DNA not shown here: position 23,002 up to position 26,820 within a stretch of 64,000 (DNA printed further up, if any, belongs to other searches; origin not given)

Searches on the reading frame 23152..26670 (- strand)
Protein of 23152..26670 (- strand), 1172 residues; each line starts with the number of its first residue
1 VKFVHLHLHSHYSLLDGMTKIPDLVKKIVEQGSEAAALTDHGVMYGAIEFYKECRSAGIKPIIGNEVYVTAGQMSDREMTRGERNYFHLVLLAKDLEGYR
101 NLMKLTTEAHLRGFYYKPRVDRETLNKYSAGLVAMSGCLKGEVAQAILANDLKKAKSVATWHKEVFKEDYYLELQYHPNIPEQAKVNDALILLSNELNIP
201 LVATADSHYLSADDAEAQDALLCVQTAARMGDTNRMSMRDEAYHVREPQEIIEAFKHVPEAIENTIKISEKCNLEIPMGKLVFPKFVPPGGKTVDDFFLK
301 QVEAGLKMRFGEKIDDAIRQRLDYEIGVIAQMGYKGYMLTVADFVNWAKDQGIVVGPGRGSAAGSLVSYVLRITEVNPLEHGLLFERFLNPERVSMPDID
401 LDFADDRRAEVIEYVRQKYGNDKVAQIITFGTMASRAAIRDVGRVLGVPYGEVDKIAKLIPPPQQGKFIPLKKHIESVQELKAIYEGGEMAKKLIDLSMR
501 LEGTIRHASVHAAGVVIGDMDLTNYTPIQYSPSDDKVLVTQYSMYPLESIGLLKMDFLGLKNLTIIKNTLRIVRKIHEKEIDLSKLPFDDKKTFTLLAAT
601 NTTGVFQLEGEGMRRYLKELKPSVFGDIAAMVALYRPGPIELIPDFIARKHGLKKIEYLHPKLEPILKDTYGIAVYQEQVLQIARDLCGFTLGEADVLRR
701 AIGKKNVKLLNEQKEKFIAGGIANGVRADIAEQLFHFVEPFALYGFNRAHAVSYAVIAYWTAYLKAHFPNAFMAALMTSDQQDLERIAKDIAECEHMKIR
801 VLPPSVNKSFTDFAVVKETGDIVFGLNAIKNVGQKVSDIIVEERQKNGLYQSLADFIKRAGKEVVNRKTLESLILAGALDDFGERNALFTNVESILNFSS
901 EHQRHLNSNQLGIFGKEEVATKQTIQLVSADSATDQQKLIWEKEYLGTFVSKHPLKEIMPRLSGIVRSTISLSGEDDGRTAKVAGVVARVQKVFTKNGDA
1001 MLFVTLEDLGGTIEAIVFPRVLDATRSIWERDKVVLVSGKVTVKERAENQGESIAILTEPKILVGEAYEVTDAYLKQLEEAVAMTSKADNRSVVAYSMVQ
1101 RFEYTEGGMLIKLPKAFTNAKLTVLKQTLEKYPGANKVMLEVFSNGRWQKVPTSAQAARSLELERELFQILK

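Call 45: search_protein_families(library=pfam, proteins=[window:23152-26670:-], max_evalue=0.001)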
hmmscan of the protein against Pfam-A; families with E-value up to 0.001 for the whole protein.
window:23152-26670:- (1172 aa): 6 families
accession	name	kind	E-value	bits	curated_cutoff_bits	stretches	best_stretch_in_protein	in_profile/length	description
PF07733.18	DNA_pol3_alpha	-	2.1e-104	349.2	23.9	1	298-559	3-260/260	Bacterial DNA polymerase III alpha NTPase domain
PF17657.6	DNA_pol3_finger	-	1.1e-62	210.7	22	1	562-725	1-166/166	Bacterial DNA polymerase III alpha subunit finger domain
PF02811.25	PHP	-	9e-56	189.2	26.4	1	5-177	1-164/164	PHP domain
PF14579.12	HHH_6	-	8.3e-28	96.9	25.6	1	798-885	1-87/90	Helix-hairpin-helix motif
PF01336.31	tRNA_anti-codon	-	1.4e-09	38.2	27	1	982-1046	2-62/75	OB-fold nucleic acid binding domain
PF15072.12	HROB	-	0.00084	19.7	30.8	0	982-1043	2-61/85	Homologous recombination OB-fold protein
